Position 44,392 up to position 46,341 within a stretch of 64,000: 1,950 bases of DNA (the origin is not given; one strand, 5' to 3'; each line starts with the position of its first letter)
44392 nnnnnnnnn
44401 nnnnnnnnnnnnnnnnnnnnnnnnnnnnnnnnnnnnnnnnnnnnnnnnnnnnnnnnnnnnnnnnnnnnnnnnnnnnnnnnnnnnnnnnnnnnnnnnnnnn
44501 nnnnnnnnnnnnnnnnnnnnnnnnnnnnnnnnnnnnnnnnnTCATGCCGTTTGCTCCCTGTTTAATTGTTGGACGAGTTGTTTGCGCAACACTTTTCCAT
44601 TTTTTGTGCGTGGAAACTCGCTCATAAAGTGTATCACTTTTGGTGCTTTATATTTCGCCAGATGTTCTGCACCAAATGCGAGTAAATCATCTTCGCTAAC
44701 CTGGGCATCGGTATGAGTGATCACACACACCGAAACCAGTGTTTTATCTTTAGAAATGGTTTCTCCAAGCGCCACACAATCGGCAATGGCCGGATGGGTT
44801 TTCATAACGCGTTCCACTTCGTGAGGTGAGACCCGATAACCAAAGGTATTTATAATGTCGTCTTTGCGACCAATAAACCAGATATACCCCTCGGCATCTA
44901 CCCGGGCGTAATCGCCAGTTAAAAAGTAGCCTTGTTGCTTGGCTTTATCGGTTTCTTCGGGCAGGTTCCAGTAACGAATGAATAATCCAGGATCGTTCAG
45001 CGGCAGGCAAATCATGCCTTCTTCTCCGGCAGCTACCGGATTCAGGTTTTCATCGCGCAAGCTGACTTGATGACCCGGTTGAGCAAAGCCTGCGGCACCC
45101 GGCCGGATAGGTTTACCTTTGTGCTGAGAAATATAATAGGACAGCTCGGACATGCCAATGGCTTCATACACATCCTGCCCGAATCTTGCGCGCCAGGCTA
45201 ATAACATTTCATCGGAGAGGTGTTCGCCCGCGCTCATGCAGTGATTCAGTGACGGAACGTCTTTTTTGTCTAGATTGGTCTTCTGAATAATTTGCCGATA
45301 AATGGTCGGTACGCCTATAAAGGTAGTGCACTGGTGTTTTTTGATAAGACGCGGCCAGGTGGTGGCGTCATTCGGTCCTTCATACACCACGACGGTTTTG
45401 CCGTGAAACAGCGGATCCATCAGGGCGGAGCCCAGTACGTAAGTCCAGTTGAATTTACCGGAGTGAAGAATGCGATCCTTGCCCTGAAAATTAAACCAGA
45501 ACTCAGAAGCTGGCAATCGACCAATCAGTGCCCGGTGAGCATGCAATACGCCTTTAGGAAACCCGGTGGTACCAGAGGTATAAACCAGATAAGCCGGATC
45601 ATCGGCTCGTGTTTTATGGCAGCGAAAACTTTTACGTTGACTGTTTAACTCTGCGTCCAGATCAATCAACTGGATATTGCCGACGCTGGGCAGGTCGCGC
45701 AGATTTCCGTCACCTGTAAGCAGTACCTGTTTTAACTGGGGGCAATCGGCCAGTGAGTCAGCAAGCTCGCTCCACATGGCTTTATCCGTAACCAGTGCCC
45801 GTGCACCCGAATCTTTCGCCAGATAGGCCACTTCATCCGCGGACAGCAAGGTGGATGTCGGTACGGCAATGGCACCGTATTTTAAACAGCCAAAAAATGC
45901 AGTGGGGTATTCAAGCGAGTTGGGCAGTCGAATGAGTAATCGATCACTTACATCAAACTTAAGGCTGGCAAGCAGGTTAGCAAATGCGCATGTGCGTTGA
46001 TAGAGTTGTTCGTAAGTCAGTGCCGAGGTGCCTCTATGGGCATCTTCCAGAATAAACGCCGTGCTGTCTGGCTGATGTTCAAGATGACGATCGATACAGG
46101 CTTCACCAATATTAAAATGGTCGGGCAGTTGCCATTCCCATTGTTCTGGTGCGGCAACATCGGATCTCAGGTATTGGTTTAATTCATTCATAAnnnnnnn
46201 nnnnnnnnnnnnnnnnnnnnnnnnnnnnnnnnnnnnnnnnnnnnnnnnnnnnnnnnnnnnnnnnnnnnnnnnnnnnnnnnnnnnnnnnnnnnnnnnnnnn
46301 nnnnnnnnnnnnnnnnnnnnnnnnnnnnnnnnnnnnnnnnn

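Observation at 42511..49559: CoA-ester cluster with three distinct CitE/HpcH-family lyase paralogs, a double-hot-dog hydratase, an acyl-CoA ligase and TesB: candidate C4/C5-dicarboxylate (itaconate, mesaconate or citramalate type) pathway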

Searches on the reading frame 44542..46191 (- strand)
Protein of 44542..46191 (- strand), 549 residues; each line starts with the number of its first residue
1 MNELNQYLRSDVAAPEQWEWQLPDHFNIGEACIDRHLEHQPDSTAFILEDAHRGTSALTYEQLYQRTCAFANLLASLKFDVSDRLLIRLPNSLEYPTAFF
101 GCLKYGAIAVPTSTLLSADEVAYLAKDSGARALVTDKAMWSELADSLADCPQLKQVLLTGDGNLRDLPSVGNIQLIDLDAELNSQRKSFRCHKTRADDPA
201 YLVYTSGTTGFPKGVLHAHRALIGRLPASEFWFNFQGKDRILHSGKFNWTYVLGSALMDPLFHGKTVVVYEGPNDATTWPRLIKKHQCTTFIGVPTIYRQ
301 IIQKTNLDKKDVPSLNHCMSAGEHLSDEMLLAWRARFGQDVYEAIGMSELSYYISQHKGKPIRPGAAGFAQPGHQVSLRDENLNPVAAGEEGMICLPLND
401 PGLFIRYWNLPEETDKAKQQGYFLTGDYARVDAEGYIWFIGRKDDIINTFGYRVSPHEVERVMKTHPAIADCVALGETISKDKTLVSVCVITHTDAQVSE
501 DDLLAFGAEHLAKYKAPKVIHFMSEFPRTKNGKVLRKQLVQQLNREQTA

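Call 4: search_protein_families(library=pfam, proteins=[window:44542-46191:-], max_evalue=0.01)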
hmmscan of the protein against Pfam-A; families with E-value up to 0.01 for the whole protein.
window:44542-46191:- (549 aa): 2 families
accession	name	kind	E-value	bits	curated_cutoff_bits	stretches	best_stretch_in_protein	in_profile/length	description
PF00501.34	AMP-binding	-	6.6e-74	249.4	29.9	1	34-408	2-384/384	AMP-binding enzyme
PF13193.12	AMP-binding_C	-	2.9e-11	44.6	24.5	1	458-533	1-76/76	AMP-binding enzyme C-terminal domain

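Call 5: search_protein_families(library=ncbifam, proteins=[window:44542-46191:-], max_evalue=0.01)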
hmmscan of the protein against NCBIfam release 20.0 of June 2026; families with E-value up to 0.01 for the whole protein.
window:44542-46191:- (549 aa): 108 families (the best 25 are shown)
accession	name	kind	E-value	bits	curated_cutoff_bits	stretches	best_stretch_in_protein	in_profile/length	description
NF004837.0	PRK06187.1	subfamily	1.2e-93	314.2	476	1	32-547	13-526/531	long-chain-fatty-acid--CoA ligase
NF047394.1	AcylCoAsynMbcS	equivalog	6e-89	299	850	1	22-544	8-521/525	acyl-CoA synthetase MbcS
NF003313.0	PRK04319.1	equivalog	2.9e-85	286.6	729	1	15-539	32-557/574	acetate--CoA ligase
TIGR02262.1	benz_CoA_lig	subfamily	3.8e-85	286.5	375.25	1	25-539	2-505/508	benzoate-CoA ligase family protein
NF006182.0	PRK08316.1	subfamily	1.8e-79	267.6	663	1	32-546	16-520/523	fatty acyl-CoA synthetase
NF005702.0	PRK07514.1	subfamily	4e-71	239.9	558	1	44-543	18-500/506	malonyl-CoA synthase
NF053567.1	HBDA_AROS1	equivalog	8.3e-71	238.9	1000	1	55-543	37-519/523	3-hydroxybenzoate--CoA ligase HbdA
TIGR03098.1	ligase_PEP_1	hypoth_equivalog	1.2e-70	238.5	592.35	1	33-540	6-515/517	acyl-CoA ligase (AMP-forming), exosortase A system-associated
TIGR02188.1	Ac_CoA_lig_AcsA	equivalog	1.6e-68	231.5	724.95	1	14-543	44-605/629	acetate--CoA ligase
NF005463.0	PRK07059.1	subfamily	9.3e-67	225.7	869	2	183-541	190-554/557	long-chain-fatty-acid--CoA ligase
NF006181.0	PRK08314.1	subfamily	9.5e-67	225.5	705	1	56-546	48-557/563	long-chain-fatty-acid--CoA ligase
NF052269.1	Staph_lig_FadD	equivalog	3.3e-66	223.7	650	1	50-547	21-497/499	long-chain-fatty-acid--CoA ligase FadD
NF004229.0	PRK05677.1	subfamily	4.3e-66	223.6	879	2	184-544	194-556/563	long-chain-fatty-acid--CoA ligase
NF006523.0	PRK08974.1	equivalog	4.5e-64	216.6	884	2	187-543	196-553/561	long-chain-fatty-acid--CoA ligase FadD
NF005676.0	PRK07470.1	equivalog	2.3e-63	214.6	774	1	38-546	31-532/544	acyl-CoA synthetase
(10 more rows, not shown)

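Call 27: search_solved_structures(query=window:44542-46191:-, max_evalue=1e-40)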
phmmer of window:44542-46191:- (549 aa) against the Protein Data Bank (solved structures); distinct sequences matched with E-value up to 1e-40: 40.
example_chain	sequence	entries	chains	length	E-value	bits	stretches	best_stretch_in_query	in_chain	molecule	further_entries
4eat_A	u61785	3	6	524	5.1e-60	206.8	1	23-539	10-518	Benzoate-coenzyme A ligase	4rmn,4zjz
4rm3_A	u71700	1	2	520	5.2e-60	206.7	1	23-539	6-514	Benzoate-coenzyme A ligase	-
4rlf_A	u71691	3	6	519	5.3e-60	206.7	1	23-539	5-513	Benzoate-coenzyme A ligase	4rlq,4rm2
6m2o_A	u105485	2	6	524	1.6e-59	205.1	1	23-539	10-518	Benzoate-coenzyme A ligase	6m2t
6m2u_A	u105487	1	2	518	1.7e-59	205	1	23-539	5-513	Benzoate-coenzyme A ligase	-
4wv3_A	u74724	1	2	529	2.4e-59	204.6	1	22-539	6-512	Anthranilate-CoA ligase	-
3etc_A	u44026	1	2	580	1.1e-58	202.4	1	16-539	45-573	AMP-binding protein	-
2v7b_A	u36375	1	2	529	3.9e-57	197.2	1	41-541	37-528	BENZOATE-COENZYME A LIGASE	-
9g79_B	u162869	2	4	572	9.9e-55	189.3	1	14-539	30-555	Acetyl-coenzyme A synthetase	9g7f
2wd9_A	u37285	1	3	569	3.5e-54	187.5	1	40-539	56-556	ACYL-COENZYME A SYNTHETASE ACSM2A, MITOCHONDRIAL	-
2vze_A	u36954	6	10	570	3.5e-54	187.5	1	40-539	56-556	ACYL-COENZYME A SYNTHETASE ACSM2A, MITOCHONDRIAL | Acyl-coenzyme A synthetase ACSM2A, mitochondrial precursor | Acyl-coenzyme A synthetase ACSM2A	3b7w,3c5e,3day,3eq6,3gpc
8biq_D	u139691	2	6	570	1.7e-50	175.3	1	31-541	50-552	4-hydroxybutyrate--CoA ligase 1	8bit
5u2a_A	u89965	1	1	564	2.1e-50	175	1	53-539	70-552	AMP-dependent synthetase and ligase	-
6mfy_A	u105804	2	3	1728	1.3e-46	162.5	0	196-540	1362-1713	Linear gramicidin synthase subunit A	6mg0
8r2q_A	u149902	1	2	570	1.6e-46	162.3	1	33-539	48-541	Probable fatty-acid-CoA ligase FadD5 (Fatty-acid-CoA synthetase) (Fatty-acid-CoA synthase)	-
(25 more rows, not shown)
